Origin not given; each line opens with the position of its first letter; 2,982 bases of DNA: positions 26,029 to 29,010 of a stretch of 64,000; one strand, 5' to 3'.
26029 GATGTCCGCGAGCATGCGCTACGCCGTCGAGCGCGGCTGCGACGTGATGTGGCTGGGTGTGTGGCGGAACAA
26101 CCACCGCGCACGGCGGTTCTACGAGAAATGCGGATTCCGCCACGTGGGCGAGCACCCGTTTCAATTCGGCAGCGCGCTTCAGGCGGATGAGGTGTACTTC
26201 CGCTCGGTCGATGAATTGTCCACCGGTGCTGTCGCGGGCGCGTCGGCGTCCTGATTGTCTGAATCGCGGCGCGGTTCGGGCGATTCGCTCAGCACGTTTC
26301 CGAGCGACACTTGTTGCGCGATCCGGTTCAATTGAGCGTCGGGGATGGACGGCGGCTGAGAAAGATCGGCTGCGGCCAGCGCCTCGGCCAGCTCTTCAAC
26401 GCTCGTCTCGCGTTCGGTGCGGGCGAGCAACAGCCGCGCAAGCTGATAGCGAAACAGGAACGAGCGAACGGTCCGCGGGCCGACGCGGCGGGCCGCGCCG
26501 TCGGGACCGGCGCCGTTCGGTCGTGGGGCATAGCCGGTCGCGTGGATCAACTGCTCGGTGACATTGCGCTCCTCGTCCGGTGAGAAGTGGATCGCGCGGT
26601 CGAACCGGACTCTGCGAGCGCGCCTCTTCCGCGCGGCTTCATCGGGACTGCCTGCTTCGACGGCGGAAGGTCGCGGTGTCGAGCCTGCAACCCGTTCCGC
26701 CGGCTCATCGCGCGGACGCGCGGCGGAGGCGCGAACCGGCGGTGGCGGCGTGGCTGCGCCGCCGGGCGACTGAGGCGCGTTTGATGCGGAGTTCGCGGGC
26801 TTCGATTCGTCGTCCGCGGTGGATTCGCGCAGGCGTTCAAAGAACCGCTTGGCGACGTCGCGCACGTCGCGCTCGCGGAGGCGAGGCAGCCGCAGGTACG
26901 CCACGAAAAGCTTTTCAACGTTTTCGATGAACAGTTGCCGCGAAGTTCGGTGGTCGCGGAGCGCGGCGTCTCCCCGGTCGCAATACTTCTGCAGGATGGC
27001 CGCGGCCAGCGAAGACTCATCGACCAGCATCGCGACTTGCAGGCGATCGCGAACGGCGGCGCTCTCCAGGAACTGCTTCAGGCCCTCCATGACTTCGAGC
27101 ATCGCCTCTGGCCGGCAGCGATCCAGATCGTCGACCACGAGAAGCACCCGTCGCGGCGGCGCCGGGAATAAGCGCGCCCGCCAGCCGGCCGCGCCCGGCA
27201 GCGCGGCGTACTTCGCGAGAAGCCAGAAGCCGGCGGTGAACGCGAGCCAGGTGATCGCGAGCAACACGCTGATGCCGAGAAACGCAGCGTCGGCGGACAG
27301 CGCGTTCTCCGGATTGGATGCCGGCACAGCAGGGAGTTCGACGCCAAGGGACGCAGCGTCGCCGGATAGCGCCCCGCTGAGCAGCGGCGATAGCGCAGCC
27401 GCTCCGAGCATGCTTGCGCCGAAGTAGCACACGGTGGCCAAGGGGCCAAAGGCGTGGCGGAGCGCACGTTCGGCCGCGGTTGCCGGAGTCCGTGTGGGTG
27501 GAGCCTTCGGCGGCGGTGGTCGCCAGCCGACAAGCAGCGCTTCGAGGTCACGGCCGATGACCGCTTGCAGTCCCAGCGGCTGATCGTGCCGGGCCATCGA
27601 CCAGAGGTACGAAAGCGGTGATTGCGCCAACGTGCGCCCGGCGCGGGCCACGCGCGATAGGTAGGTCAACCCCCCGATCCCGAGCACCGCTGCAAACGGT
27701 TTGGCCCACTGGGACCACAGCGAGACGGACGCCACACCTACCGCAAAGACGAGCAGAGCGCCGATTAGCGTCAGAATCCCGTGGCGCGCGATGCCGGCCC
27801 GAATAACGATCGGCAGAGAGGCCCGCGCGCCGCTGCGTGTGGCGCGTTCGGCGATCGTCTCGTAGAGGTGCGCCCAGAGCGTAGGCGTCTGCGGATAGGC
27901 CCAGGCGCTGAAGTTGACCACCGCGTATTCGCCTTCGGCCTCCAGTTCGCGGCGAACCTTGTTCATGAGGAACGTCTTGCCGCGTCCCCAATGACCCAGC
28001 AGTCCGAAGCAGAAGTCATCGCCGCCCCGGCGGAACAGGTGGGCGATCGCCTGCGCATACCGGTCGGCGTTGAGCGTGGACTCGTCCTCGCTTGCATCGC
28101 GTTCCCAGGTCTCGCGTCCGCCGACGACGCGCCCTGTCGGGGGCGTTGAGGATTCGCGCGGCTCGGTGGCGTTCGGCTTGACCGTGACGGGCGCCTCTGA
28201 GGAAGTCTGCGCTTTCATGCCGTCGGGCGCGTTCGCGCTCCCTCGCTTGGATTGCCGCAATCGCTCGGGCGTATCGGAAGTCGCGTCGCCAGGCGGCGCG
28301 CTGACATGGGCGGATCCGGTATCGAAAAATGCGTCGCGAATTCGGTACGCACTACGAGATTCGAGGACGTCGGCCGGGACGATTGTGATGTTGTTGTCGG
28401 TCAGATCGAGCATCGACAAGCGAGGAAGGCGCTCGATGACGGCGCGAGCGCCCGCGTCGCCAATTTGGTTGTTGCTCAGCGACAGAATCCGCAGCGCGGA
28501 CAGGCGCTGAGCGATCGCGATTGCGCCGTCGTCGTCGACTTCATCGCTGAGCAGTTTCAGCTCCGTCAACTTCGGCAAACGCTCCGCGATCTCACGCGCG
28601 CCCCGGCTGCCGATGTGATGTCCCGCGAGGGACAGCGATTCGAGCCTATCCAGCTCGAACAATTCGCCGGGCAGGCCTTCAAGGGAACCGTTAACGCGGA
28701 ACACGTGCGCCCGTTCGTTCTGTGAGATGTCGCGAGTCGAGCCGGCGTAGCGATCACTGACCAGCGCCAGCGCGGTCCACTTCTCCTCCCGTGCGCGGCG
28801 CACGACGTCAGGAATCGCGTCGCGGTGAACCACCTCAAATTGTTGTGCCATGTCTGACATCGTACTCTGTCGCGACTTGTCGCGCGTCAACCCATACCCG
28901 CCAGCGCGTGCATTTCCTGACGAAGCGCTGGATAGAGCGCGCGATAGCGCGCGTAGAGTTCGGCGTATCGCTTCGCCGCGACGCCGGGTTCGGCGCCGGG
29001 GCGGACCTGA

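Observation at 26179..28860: NLR-like fusion: N-terminal LRR (ribonuclease-inhibitor type) plus KAP-family P-loop NTPase with intramembrane insert. Candidate single-gene defence/abortive-infection module.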

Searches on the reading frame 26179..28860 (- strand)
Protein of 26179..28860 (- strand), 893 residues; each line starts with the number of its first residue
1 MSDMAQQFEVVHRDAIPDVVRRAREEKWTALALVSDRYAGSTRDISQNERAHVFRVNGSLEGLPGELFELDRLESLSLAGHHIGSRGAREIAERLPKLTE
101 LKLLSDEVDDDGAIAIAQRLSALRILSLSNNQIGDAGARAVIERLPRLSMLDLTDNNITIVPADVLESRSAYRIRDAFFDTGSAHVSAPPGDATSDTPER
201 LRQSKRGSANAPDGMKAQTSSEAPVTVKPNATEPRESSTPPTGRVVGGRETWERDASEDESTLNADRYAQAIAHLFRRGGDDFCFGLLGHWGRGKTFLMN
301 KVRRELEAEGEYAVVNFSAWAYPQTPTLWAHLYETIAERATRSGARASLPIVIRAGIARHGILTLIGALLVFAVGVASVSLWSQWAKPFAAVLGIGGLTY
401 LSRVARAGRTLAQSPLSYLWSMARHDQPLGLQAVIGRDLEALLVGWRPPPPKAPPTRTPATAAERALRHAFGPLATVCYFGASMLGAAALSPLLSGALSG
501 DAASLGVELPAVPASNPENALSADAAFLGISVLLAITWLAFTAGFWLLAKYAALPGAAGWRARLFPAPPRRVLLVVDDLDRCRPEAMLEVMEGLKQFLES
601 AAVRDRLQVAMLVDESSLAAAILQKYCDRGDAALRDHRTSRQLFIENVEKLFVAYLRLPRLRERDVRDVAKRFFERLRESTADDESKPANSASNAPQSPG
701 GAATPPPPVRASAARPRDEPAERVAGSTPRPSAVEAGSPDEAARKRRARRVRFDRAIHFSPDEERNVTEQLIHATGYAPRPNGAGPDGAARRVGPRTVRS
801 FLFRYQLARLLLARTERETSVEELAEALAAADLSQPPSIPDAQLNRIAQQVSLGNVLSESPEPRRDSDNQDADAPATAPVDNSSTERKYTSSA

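Call 5: search_protein_families(library=pfam, proteins=[window:26179-28860:-], max_evalue=1)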
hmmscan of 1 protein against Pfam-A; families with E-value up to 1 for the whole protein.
window:26179-28860:- (893 aa): 14 families
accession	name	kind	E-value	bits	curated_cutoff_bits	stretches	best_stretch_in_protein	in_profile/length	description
PF07693.20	KAP_NTPase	-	2.1e-20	73.6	20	2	267-346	3-85/293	KAP family P-loop domain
PF13516.12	LRR_6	-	1.1e-08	34.9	23.4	1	123-140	5-22/24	Leucine Rich repeat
PF13855.12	LRR_8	-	3.5e-08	33.5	27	2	97-158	2-61/61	Leucine rich repeat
PF12799.13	LRR_4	-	6.4e-08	33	27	1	123-158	3-36/44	Leucine Rich repeats (2 copies)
PF23211.1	LRR_LRWD1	-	0.0016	18.6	28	1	70-161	15-101/190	Leucine-rich repeat and WD repeat-containing protein 1, LRR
PF24758.1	LRR_At5g56370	-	0.007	16.5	27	1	62-168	28-133/227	FBD-associated F-box protein At5g56370, LRR repeats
PF14580.12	LRR_9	-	0.013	15.5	30.5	1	69-153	62-147/175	Leucine-rich repeat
PF13401.12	AAA_22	-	0.017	15.9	27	0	287-342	10-60/130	AAA domain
PF00560.39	LRR_1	-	0.023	15.1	20.6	0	123-134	2-13/23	Leucine Rich Repeat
PF24883.2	NPHP3_N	-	0.033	14.8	24.8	0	287-317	27-57/164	Nephrocystin 3, N-terminal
PF23598.1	LRR_14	-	0.036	13.3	40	0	118-166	44-90/353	Leucine-rich repeat region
PF05729.18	NACHT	-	0.11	12.8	26.7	0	569-586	80-97/167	NACHT domain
PF13191.12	AAA_16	-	0.17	12.8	32.6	1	271-339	11-85/167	AAA ATPase domain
PF12775.13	AAA_7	-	0.21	11.5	25.8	0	287-320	38-72/181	P-loop containing dynein motor region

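Call 6: search_protein_families(library=padloc, proteins=[window:26179-28860:-], max_evalue=1)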
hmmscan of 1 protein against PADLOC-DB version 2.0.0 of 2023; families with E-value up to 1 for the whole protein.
window:26179-28860:- (893 aa): 8 families
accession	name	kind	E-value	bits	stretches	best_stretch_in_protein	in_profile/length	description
PDLC04958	PDC-S20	-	5.4e-11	40.5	2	282-322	28-68/458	-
PDLC04959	PDC-S20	-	5.6e-11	40.6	2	261-321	19-78/464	-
PDLC02361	PifA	-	3.9e-10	36.9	1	265-343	25-103/720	PifA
PDLC02210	QatA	-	5.4e-10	36.4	2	285-342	35-93/593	-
PDLC04957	PDC-S20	-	2.8e-09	35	2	283-322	31-77/446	-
PDLC02209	QatA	-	8.7e-08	29.2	2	571-600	203-232/646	-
PDLC04956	PDC-S20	-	6.9e-06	23.7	1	571-632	181-238/450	-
PDLC05031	PDC-S49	-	0.017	12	1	287-311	29-54/624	-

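Call 7: search_protein_families(library=ncbifam, proteins=[window:26179-28860:-], max_evalue=1)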
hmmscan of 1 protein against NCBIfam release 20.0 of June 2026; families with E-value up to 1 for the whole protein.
window:26179-28860:- (893 aa): 3 families
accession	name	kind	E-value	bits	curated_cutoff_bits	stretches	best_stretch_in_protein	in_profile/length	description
NF041923.1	QatA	equivalog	4.3e-10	38.9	600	2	571-663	202-285/628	Qat anti-phage system ATPase QatA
NF038076.1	fam_STM4015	hypoth_equivalog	3.7e-05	22.9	275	1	93-157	176-244/290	STM4015 family protein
NF047464.1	FibnectbindLIC11051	equivalog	0.076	11.4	1000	1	103-167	518-578/685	LIC_11051 family fibronectin-binding protein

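Call 9: find_homologous_proteins(query=window:26179-28860:-, max_evalue=0.00001)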
Query window:26179-28860:- (893 aa): 26 proteins with E <= 0.00001 among 8000 candidates.
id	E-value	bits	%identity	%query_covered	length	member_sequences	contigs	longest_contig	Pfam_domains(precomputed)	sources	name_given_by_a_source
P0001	0.0e+0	1955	100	100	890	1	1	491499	PF13516.13,PF07693.21,PF12799.14,PF13855.13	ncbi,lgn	-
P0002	4.2e-214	732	46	91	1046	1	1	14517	PF13516.13,PF07693.21,PF00560.40,PF12799.14,PF13855.13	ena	-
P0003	3.1e-92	328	39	67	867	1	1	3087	PF07693.21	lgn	-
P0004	2.7e-91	325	38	69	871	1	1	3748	PF07693.21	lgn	-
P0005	1.1e-82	297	37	62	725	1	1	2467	PF07693.21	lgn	-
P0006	4.7e-70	255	36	54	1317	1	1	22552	PF07693.21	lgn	-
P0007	2.6e-57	213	31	68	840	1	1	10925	PF07693.21,PF04326.20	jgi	-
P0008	2.8e-54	203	31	70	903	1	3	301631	PF14559.13,PF07693.21,PF12895.14,PF13424.13,PF13432.13,PF13428.13,PF13181.13,PF13174.13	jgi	jgi:thioredoxin-like negative regulator of GroEL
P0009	8.9e-43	165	54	10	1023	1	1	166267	PF23598.2,PF13516.13,PF25497.2,PF00560.40,PF08477.20,PF12799.14,PF13855.13,PF16095.12,PF00071.29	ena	-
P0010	1.9e-42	164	29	66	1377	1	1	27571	PF07693.21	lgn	-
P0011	2.6e-41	160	29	68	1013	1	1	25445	PF07693.21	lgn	-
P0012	1.4e-34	138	49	10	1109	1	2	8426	PF24048.2,PF23598.2,PF00025.28,PF08477.20,PF25013.1,PF13855.13,PF13516.13,PF14580.13,PF25497.2,PF00560.40,PF12799.14,PF01642.29,PF16095.12,PF00071.29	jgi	jgi:internalin A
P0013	4.3e-25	106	41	12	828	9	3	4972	PF06017.20,PF13516.13,PF24758.2,PF00560.40,PF12799.14,PF27089.1,PF13855.13,PF00397.33,PF27087.1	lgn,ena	-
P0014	5.0e-18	83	24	47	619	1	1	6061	PF07693.21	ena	-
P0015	2.3e-17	81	39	8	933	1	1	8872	PF12826.14,PF13516.13,PF07723.20,PF10415.15,PF00560.40,PF12799.14,PF13855.13,PF27087.1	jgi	jgi:Ran GTPase-activating protein (RanGAP) involved in mRNA processing and transport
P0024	1.6e-6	45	38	8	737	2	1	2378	PF07693.21,PF03781.23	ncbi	ncbi:MAG: SUMF1/EgtB/PvdO family nonheme iron enzyme, partial [Anaerolineae bacterium]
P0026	9.5e-6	42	32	12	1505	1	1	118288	PF07693.21,PF13181.13,PF25199.2,PF13191.13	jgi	jgi:tetratricopeptide (TPR) repeat protein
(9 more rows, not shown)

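Call 10: find_encoding_contigs(protein=P0001, flank=10000, max_places=3)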
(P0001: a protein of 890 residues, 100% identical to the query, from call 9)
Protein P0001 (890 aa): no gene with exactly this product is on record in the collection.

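Call 11: find_encoding_contigs(protein=P0002, flank=10000, max_places=3)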
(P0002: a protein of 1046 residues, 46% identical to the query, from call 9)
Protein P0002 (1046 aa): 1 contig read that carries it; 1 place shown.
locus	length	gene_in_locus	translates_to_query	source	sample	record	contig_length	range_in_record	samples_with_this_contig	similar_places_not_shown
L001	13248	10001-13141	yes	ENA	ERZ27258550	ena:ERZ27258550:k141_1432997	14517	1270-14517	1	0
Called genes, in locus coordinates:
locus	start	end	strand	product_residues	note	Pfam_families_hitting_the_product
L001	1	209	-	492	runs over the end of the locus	?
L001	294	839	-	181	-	PF10936:DUF2617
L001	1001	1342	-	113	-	PF06155:GBBH-like_N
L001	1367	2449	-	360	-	PF03255:ACCA, PF01039:Carboxyl_trans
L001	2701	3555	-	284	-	PF00106:adh_short, PF01370:Epimerase (faint), PF08659:KR, PF13561:adh_short_C2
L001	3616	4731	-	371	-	PF07167:PhaC_N, PF03959:FSH1 (faint), PF00561:Abhydrolase_1, PF12146:Hydrolase_4, PF12697:Abhydrolase_6 (weak), PF01738:DLH (faint), PF11339:DUF3141 (weak)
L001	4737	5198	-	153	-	-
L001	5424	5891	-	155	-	-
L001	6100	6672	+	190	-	PF07879:PHB_acc_N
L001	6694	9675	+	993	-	PF02700:PurS (weak), PF18072:FGAR-AT_linker, PF00586:AIRS, PF02769:AIRS_C, PF00586:AIRS, PF02769:AIRS_C (weak)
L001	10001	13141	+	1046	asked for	PF12799:LRR_4 (faint), PF00560:LRR_1 (faint), PF13516:LRR_6 (faint), PF13855:LRR_8 (faint), PF07693:KAP_NTPase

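Call 12: list_cluster_members(proteins=[P0001, P0002, P0008])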
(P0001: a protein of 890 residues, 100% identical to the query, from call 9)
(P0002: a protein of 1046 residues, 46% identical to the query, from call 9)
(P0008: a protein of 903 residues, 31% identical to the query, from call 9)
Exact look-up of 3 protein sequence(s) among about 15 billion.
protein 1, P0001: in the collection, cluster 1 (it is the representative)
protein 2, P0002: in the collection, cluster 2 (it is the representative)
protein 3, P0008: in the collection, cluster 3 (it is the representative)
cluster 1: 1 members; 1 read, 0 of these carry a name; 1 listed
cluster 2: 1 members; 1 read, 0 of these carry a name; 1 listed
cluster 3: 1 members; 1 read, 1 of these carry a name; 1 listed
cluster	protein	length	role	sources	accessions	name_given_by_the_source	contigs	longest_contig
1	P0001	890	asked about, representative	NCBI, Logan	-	-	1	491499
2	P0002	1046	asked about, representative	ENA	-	-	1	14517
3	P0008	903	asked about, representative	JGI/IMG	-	thioredoxin-like negative regulator of GroEL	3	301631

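Call 15: find_related_loci(query=window:26179-28860:-, collection=genome_contigs, flank=10000)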
Query window:26179-28860:- (893 aa) in genome_contigs; peptide patterns used: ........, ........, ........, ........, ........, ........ (x = any residue, [..] = any of these).
57 stretches matched a pattern; 1 encode a relative of the query (tblastn E <= 1e-3); 1 distinct loci.
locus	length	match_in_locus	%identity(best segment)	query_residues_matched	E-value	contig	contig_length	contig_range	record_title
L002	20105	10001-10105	60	569-603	8e-9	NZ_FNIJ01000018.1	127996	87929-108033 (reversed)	Pseudomonas jinjuensis strain JCM 21621, whole genome shotgun sequence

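Call 25: find_encoding_contigs(protein=P0008, flank=10000, max_places=2)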
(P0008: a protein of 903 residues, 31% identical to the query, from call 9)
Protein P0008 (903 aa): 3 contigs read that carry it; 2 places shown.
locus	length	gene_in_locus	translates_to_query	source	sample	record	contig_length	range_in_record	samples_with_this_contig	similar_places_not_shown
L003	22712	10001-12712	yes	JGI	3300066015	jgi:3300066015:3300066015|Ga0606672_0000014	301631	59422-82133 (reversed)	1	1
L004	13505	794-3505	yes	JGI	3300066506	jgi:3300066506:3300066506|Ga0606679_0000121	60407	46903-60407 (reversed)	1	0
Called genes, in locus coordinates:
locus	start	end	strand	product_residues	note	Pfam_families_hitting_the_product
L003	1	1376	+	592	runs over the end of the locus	PF00515:TPR_1 (faint), PF07719:TPR_2 (faint), PF13181:TPR_8 (faint), PF13428:TPR_14 (faint), PF14559:TPR_19 (faint), PF13414:TPR_11 (faint), PF21033:RMD1-3 (faint)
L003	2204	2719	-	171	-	-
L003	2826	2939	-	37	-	-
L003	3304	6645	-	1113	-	PF13191:AAA_16, PF12862:ANAPC5 (faint), PF13424:TPR_12 (faint), PF07228:SpoIIE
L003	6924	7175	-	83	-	-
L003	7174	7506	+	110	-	PF12840:HTH_20 (weak), PF01022:HTH_5 (weak)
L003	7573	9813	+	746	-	-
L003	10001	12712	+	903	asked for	PF12895:ANAPC3 (faint), PF13174:TPR_6 (faint), PF13181:TPR_8 (faint), PF13424:TPR_12 (faint), PF13428:TPR_14 (faint), PF13432:TPR_16 (faint), PF14559:TPR_19 (faint), PF07693:KAP_NTPase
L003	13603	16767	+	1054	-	-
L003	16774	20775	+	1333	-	-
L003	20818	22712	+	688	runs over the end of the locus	PF16655:PhoD_N, PF09423:PhoD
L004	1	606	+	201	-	?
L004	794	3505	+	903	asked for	PF12895:ANAPC3 (faint), PF13174:TPR_6 (faint), PF13181:TPR_8 (faint), PF13424:TPR_12 (faint), PF13428:TPR_14 (faint), PF13432:TPR_16 (faint), PF14559:TPR_19 (faint), PF07693:KAP_NTPase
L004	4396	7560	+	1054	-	-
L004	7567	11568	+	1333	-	-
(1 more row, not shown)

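Call 26: find_encoding_contigs(protein=P0006, flank=10000, max_places=2)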
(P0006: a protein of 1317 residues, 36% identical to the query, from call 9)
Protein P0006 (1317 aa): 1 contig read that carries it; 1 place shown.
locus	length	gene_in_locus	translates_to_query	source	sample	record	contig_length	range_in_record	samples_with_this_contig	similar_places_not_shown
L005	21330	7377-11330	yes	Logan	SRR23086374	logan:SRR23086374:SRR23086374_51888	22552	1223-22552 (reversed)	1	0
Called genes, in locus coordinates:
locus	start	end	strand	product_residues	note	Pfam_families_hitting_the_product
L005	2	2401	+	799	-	?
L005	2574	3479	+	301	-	PF07751:Abi_2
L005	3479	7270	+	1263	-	PF02384:N6_Mtase (faint), PF07669:Eco57I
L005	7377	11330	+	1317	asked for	PF07693:KAP_NTPase (weak)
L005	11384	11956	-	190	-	-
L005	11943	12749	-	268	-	PF08378:NERD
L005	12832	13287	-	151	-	PF02556:SecB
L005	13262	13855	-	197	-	PF15731:MqsA_antitoxin (weak)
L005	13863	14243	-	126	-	-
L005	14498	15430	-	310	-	PF00126:HTH_1 (weak), PF03466:LysR_substrate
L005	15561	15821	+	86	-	-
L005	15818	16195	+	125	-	PF14462:Prok-E2_E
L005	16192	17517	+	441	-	PF14464:Prok-JAB, PF00899:ThiF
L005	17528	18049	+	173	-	PF20137:BubE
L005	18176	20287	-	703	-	PF07705:CARDB, PF01551:Peptidase_M23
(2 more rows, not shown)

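Call 27: find_encoding_contigs(protein=P0010, flank=10000, max_places=2)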
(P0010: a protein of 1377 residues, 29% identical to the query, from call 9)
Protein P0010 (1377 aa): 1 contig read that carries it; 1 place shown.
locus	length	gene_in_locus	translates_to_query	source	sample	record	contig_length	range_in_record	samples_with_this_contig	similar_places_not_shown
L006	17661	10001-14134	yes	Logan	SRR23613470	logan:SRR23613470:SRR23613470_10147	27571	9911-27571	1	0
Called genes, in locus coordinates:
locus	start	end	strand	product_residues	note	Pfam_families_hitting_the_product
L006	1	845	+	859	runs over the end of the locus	PF00270:DEAD, PF00271:Helicase_C, PF21010:HA2_C (weak), PF08482:HrpB_C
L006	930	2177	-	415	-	-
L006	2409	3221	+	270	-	PF05175:MTS (weak)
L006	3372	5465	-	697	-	PF02985:HEAT (faint), PF13646:HEAT_2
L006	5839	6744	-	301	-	PF05661:DUF808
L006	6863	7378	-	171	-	-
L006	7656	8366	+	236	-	PF05988:DUF899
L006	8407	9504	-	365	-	PF00557:Peptidase_M24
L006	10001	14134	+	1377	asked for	PF07693:KAP_NTPase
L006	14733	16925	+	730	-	PF16586:DUF5060, PF13204:Apiosidase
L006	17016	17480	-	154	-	PF10882:bPH_5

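Call 28: find_encoding_contigs(protein=P0011, flank=10000, max_places=2)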
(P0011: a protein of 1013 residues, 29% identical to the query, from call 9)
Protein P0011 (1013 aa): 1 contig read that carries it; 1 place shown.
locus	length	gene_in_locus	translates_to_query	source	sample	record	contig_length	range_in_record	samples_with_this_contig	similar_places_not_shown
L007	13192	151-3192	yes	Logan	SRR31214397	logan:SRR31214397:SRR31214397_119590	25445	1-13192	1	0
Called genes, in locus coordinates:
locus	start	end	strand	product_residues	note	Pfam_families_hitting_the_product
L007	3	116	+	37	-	?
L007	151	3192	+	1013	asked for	PF07693:KAP_NTPase (weak)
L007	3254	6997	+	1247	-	PF13245:AAA_19, PF13604:AAA_30, PF13086:AAA_11 (weak), PF01443:Viral_helicase1 (weak), PF13538:UvrD_C_2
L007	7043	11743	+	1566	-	PF00023:Ank (faint), PF12796:Ank_2 (faint), PF13606:Ank_3 (faint), PF13637:Ank_4 (faint), PF13857:Ank_5 (faint), PF00580:UvrD-helicase, PF13245:AAA_19, PF13361:UvrD_C, +1 more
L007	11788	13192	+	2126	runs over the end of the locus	PF00270:DEAD, PF00271:Helicase_C, PF09369:MZB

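Call 29: find_encoding_contigs(protein=P0007, flank=10000, max_places=2)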
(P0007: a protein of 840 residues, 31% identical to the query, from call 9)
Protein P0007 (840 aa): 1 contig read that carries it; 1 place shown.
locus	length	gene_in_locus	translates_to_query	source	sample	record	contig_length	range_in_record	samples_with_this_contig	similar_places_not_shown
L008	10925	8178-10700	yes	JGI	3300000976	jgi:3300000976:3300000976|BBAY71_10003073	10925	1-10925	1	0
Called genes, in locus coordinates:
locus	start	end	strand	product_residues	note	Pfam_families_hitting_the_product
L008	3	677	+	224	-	?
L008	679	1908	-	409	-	-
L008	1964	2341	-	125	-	-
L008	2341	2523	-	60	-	-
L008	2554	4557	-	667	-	PF13365:Trypsin_2, PF04231:Endonuclease_1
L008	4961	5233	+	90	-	-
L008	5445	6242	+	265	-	PF01939:NucS_C (weak)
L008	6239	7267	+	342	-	-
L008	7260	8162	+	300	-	PF11154:DUF2934, PF14279:HNH_5 (weak)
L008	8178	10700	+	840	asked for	PF04326:SLFN_AlbA_2, PF07693:KAP_NTPase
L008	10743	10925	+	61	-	?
